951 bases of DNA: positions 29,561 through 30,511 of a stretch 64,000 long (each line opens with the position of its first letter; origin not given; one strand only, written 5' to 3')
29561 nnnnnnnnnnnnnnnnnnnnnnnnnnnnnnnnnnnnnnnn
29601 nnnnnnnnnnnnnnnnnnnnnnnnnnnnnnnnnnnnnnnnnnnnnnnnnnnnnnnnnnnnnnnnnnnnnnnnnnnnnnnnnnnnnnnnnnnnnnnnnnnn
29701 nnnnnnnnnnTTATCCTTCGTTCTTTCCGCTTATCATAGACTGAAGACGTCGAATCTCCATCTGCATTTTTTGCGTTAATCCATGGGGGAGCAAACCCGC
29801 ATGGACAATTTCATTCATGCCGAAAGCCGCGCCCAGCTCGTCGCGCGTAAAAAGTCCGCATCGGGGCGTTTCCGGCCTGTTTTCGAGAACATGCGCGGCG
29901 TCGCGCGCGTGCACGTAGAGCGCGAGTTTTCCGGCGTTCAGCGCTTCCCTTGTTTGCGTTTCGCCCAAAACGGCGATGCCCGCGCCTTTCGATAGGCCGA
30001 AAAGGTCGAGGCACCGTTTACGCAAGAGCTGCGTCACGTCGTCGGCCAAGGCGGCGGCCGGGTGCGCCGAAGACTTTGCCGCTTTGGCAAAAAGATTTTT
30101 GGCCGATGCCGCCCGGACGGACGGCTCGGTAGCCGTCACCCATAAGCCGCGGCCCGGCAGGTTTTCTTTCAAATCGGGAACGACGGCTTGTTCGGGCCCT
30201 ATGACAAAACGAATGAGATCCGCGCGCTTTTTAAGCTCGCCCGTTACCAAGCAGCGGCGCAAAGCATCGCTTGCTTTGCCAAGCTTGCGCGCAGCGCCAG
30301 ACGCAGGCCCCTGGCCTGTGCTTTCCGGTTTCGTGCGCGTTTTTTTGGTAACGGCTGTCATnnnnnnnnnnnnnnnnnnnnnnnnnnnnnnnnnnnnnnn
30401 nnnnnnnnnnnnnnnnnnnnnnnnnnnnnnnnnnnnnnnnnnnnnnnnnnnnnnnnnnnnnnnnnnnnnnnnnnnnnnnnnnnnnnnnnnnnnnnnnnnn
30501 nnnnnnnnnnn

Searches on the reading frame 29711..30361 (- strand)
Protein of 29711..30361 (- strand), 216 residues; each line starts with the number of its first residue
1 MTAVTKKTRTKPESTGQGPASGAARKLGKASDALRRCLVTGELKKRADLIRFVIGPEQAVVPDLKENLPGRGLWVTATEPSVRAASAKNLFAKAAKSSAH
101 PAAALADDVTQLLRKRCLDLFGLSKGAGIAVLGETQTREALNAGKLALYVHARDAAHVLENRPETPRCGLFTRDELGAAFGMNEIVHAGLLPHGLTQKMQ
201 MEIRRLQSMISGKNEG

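Call 63: search_protein_families(library=pfam, proteins=[window:29711-30361:-])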
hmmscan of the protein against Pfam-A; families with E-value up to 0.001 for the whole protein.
window:29711-30361:- (216 aa): 1 family
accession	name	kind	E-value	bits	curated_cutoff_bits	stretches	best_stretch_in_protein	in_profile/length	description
PF04296.18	YlxR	-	1.5e-17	63.7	26.9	1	35-104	1-68/75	Protein of unknown function (DUF448)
